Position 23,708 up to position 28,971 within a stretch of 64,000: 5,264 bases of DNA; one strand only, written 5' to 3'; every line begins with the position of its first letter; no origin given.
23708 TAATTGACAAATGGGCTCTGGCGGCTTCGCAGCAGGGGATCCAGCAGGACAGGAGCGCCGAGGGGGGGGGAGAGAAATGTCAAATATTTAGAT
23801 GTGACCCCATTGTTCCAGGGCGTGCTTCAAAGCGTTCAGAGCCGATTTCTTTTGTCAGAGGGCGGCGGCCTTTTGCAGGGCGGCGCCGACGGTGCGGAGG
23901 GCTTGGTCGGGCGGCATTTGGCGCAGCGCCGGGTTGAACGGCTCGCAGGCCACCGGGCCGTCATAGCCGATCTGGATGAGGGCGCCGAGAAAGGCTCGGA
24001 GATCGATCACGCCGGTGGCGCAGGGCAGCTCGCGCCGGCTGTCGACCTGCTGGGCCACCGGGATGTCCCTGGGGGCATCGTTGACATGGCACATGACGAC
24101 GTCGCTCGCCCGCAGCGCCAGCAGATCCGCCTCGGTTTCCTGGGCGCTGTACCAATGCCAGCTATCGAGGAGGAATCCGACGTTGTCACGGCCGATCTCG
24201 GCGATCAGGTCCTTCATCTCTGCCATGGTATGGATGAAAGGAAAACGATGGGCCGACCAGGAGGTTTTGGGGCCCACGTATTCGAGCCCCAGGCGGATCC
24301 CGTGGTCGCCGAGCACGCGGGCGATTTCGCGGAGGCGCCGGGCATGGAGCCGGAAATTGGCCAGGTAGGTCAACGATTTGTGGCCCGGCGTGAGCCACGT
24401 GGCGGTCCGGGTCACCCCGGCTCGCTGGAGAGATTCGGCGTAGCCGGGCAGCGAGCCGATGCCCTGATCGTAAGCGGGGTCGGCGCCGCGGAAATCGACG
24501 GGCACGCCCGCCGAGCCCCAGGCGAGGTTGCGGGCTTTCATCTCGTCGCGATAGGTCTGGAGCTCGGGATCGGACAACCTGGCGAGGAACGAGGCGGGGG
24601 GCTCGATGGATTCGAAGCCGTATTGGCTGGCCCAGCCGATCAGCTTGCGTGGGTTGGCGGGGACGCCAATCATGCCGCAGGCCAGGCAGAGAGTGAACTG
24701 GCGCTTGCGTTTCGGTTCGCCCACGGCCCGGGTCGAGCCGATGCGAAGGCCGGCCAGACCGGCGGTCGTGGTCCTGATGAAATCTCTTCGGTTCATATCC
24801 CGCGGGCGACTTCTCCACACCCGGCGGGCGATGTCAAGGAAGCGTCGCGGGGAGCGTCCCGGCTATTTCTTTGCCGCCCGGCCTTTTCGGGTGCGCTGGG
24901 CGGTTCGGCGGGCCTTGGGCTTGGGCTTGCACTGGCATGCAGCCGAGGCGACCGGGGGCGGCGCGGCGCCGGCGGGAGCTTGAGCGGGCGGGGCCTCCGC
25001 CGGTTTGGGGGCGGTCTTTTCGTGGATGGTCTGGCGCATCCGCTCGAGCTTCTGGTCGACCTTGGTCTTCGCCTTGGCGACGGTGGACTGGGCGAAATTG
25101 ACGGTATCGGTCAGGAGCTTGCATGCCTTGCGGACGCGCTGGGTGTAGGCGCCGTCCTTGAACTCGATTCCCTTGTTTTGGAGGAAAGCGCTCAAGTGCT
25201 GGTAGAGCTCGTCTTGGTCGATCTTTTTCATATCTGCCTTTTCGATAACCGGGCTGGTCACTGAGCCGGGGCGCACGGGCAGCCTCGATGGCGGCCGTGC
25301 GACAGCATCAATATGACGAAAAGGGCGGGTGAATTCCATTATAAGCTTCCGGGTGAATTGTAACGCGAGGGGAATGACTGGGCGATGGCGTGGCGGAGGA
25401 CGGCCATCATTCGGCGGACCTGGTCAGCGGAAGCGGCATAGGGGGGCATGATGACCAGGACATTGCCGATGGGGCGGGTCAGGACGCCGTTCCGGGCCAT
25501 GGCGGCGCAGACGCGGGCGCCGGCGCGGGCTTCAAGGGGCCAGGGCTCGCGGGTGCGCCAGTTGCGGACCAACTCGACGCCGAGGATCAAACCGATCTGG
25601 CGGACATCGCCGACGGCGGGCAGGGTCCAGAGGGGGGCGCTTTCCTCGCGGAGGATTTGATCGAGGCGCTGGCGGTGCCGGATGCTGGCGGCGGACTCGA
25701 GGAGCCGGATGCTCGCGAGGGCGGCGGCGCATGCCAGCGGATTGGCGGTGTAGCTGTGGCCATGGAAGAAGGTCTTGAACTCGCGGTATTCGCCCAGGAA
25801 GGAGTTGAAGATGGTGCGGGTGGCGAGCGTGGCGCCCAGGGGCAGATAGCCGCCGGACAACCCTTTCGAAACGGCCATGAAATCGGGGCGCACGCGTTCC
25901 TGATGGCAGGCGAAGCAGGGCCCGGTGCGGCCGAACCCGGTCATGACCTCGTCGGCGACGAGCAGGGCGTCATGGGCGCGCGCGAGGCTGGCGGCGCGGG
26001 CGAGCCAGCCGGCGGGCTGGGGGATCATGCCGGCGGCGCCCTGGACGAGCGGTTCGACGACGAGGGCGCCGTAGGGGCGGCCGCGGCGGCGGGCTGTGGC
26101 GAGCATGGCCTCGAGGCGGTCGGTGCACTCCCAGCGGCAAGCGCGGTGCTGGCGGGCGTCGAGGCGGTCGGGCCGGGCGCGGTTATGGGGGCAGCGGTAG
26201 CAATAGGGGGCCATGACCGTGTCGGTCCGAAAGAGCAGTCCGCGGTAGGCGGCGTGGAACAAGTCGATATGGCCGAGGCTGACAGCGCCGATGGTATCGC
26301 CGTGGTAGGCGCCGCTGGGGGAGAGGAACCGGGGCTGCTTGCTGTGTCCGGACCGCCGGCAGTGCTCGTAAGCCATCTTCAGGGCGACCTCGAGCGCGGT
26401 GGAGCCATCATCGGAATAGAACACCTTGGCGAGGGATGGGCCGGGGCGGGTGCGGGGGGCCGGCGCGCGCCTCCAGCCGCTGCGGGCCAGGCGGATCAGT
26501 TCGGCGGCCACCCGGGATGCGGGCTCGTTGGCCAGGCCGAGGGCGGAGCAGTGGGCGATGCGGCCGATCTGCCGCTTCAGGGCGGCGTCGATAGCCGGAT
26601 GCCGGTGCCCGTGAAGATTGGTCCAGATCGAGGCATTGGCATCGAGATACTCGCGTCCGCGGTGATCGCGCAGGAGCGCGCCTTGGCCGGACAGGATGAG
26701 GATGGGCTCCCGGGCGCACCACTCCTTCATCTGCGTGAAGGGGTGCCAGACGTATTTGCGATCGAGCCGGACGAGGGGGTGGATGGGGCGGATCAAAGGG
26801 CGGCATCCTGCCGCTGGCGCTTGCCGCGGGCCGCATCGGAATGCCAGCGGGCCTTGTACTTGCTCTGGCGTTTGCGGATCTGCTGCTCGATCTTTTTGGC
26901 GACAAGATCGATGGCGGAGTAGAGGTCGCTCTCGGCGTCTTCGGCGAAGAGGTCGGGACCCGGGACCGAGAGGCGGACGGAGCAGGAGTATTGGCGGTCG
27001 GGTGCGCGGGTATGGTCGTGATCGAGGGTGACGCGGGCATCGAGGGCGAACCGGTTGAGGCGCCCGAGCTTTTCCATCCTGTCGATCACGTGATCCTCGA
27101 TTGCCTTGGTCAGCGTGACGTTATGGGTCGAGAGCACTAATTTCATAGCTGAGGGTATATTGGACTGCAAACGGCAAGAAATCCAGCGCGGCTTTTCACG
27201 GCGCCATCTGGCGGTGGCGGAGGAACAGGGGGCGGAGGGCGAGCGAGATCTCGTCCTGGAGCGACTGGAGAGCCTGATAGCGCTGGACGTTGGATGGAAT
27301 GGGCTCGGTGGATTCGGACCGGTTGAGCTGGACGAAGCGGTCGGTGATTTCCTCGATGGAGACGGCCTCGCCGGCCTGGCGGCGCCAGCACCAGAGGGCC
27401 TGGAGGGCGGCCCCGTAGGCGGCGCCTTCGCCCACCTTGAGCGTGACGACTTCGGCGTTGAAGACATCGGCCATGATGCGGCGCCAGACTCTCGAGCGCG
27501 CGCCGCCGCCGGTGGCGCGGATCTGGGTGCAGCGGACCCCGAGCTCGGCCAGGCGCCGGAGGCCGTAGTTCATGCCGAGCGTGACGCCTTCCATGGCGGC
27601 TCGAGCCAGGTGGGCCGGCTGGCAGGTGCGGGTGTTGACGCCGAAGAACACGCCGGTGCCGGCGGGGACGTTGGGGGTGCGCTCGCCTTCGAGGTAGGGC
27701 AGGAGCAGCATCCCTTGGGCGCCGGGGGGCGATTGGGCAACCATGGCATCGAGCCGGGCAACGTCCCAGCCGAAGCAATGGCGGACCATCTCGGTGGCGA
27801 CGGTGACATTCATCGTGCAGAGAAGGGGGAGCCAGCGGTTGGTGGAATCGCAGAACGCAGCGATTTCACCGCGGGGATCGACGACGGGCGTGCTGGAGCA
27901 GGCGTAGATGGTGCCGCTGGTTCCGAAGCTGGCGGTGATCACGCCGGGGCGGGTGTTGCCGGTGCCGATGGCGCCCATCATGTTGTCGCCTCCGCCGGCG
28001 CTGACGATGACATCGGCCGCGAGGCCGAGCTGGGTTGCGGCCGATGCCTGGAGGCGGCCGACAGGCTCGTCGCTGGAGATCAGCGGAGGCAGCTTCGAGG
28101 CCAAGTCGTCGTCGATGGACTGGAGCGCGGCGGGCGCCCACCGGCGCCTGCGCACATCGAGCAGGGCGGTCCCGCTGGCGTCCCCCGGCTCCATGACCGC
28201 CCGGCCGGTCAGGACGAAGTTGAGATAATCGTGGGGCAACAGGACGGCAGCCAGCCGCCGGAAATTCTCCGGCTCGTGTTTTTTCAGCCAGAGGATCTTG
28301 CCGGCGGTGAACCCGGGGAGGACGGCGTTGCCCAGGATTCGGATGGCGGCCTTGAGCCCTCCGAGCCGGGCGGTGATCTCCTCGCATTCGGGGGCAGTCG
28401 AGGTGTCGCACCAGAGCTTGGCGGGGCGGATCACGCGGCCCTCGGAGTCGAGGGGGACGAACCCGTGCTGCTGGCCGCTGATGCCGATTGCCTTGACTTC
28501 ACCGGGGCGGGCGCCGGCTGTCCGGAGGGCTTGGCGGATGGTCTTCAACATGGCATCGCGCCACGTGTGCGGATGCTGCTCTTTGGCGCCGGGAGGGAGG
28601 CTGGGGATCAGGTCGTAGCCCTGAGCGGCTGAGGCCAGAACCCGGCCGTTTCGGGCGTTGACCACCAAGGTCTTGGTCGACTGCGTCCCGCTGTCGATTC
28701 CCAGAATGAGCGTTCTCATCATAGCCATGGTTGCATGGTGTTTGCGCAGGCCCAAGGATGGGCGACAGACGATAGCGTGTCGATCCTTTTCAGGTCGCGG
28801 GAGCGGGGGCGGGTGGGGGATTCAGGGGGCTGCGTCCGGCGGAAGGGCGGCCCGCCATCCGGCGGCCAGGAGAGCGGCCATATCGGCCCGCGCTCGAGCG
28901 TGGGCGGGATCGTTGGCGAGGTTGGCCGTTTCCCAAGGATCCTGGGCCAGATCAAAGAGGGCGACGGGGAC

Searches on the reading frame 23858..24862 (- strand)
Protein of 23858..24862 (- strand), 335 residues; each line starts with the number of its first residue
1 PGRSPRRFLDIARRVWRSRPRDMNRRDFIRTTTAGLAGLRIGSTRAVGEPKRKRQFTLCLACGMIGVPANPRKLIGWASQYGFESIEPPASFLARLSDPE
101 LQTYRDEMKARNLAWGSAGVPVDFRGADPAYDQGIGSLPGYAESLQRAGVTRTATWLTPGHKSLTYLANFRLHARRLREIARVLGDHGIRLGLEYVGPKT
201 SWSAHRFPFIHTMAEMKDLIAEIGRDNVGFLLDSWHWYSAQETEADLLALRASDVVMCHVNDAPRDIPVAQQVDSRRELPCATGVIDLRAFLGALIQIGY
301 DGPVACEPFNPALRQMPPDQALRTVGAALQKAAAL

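Call 10: search_protein_families(library=pfam, proteins=[window:23858-24862:-], max_evalue=0.001)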
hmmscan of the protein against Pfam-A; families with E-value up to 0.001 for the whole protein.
window:23858-24862:- (335 aa): 1 family
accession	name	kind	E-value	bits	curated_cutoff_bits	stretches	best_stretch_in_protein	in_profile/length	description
PF01261.30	AP_endonuc_2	-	1.6e-28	100.5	31.1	1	77-322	3-239/249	Xylose isomerase-like TIM barrel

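Call 60: search_protein_families(library=ncbifam, proteins=[window:23858-24862:-], max_evalue=0.001)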
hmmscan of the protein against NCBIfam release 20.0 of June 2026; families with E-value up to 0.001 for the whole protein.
window:23858-24862:- (335 aa): 5 families
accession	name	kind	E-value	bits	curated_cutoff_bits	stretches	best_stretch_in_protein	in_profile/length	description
NF042435.1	DhshikDhtase_QuiC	equivalog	1.9e-10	39.9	1200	1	171-320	111-252/635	3-dehydroshikimate dehydratase QuiC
TIGR03234.1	OH-pyruv-isom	equivalog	1.4e-08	34.4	353.45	1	94-307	46-239/254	hydroxypyruvate isomerase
NF043033.1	OxoTetrIsom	equivalog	5.3e-07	29.6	325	1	91-311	44-239/251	2-oxo-tetronate isomerase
NF051856.1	PsicseEpim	equivalog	7.9e-07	29.1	300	1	155-309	111-246/287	D-psicose 3-epimerase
NF041099.2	keto_glucon_epim_IolO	equivalog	7.6e-05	22.2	300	1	208-307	159-245/269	5-keto-L-gluconate epimerase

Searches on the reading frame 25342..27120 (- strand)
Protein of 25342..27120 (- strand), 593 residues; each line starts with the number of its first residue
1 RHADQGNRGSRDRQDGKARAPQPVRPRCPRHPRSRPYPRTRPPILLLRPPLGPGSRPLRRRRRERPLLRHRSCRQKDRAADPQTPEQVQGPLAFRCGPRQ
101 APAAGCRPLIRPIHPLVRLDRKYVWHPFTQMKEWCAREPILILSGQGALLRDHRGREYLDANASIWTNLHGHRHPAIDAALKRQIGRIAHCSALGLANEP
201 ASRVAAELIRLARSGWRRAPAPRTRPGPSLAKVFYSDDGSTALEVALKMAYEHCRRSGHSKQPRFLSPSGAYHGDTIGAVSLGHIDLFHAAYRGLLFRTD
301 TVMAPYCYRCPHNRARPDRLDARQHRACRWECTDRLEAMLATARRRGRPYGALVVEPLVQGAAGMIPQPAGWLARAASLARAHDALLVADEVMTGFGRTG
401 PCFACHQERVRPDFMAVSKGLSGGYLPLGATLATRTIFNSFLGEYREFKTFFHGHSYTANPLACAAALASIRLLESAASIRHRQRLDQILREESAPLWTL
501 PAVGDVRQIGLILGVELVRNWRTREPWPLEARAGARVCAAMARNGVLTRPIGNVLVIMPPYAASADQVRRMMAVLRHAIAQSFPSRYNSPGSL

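Call 10: search_protein_families(library=pfam, proteins=[window:25342-27120:-], max_evalue=0.001)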
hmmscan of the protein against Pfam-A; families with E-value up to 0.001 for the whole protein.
window:25342-27120:- (593 aa): 1 family
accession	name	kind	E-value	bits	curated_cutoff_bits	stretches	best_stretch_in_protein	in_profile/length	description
PF00202.27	Aminotran_3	-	2.2e-82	277.3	30.5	1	139-579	10-403/403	Aminotransferase class-III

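Call 60: search_protein_families(library=ncbifam, proteins=[window:25342-27120:-], max_evalue=0.001)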
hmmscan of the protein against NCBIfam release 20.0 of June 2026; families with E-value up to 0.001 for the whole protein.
window:25342-27120:- (593 aa): 69 families (the best 25 are shown)
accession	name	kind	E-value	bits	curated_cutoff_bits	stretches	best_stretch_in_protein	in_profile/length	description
TIGR00508.1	bioA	equivalog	1.1e-137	459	405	1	124-579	1-418/419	adenosylmethionine--8-amino-7-oxononanoate transaminase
NF004624.0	PRK05964.1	equivalog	1.7e-120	402.4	494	1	117-580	7-423/427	adenosylmethionine--8-amino-7-oxononanoate transaminase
NF005443.0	PRK07030.1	equivalog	1.3e-111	373.4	729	1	116-579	7-444/451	adenosylmethionine--8-amino-7-oxononanoate transaminase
NF005683.0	PRK07481.1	subfamily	8.1e-82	275.6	575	1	120-581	10-449/453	hypothetical protein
NF005447.0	PRK07036.1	equivalog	6.6e-77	259.1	618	1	116-581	13-454/468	aminotransferase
NF005940.0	PRK07986.1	equivalog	6.3e-76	255.6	625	1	118-581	7-423/429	adenosylmethionine--8-amino-7-oxononanoate transaminase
NF005102.0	PRK06541.1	equivalog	1.1e-71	241.7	574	1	120-581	16-455/460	aspartate aminotransferase family protein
NF004767.0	PRK06105.1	subfamily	1.9e-71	241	517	1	119-581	11-449/460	aminotransferase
NF004625.0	PRK05965.1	subfamily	5.4e-71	239.7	729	1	115-580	5-446/460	hypothetical protein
NF005685.0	PRK07483.1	equivalog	3.8e-70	236.9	485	1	137-583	11-439/444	aspartate aminotransferase family protein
NF005682.0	PRK07480.1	subfamily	4.1e-68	230.1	510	1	117-582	14-452/459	aminotransferase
NF005812.0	PRK07678.1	subfamily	1.5e-67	228.2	488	1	116-581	10-449/451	aminotransferase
NF052567.1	OmAmTferAptACaul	equivalog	1.7e-67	228.1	500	1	124-580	5-429/431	omega-aminotransferase AptA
NF005684.0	PRK07482.1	subfamily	7.9e-63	212.6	687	1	115-582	7-455/464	hypothetical protein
NF004718.0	PRK06062.1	subfamily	2e-62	211.2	472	1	117-581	20-448/454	hypothetical protein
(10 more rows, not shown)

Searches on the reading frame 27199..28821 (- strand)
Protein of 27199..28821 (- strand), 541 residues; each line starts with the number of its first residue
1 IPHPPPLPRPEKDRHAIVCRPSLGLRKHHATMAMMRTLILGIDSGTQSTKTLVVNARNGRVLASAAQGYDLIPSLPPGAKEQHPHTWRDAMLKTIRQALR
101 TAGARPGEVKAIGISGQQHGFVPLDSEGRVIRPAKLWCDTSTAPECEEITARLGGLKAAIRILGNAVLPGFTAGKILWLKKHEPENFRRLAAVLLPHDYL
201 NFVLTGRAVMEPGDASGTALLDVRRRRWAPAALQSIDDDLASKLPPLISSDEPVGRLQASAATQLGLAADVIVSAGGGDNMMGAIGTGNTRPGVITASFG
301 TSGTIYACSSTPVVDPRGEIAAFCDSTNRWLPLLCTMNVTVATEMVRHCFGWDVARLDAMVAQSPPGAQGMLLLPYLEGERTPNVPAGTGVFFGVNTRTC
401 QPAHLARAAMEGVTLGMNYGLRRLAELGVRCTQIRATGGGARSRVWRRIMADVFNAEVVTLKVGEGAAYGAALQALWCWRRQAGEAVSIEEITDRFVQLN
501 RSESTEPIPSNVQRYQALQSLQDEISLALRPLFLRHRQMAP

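Call 10: search_protein_families(library=pfam, proteins=[window:27199-28821:-], max_evalue=0.001)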
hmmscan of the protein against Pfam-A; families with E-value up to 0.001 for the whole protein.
window:27199-28821:- (541 aa): 2 families
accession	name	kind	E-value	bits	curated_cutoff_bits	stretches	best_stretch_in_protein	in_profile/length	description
PF00370.27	FGGY_N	-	2.4e-60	204.6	28.8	1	38-286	1-245/245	FGGY family of carbohydrate kinases, N-terminal domain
PF02782.22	FGGY_C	-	4.4e-23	82.5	27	1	352-477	72-196/198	FGGY family of carbohydrate kinases, C-terminal domain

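Call 60: search_protein_families(library=ncbifam, proteins=[window:27199-28821:-], max_evalue=0.001)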
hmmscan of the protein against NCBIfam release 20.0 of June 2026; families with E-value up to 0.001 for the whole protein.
window:27199-28821:- (541 aa): 12 families
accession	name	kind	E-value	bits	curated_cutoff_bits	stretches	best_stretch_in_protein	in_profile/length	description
TIGR01312.1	XylB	equivalog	2.2e-164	547.6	380.25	1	40-518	1-472/481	xylulokinase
NF011601.0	PRK15027.1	equivalog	1e-77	261.6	912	1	40-476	3-429/484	xylulokinase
TIGR01314.1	gntK_FGGY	equivalog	1.5e-52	178.8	648.55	1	39-528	2-492/505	gluconokinase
NF003154.0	PRK04123.1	equivalog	8.2e-40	137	428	2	35-303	2-301/554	ribulokinase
NF008187.0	PRK10939.1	equivalog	8.6e-38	130.2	528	2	36-298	3-263/521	autoinducer-2 kinase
TIGR01311.1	glycerol_kin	equivalog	1.7e-32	112.4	590.35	1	38-480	2-451/496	glycerol kinase GlpK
TIGR01234.1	L-ribulokinase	equivalog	1.4e-26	93.4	583.25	2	39-303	3-294/536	ribulokinase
NF000756.0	PRK00047.1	subfamily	1.8e-24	85.9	498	1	34-475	2-448/502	glycerol kinase GlpK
TIGR02628.1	fuculo_kin_coli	equivalog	2e-23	83.1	470.9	2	39-297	3-257/465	L-fuculokinase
TIGR01315.1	5C_CHO_kinase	subfamily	4.6e-22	78.4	408.7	2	39-290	2-266/541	FGGY family pentulose kinase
TIGR02627.1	rhamnulo_kin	equivalog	1.1e-13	50.5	527.95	1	86-307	44-259/454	rhamnulokinase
NF007925.0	PRK10640.1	equivalog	1.2e-13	50.3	639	1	85-233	49-197/489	rhamnulokinase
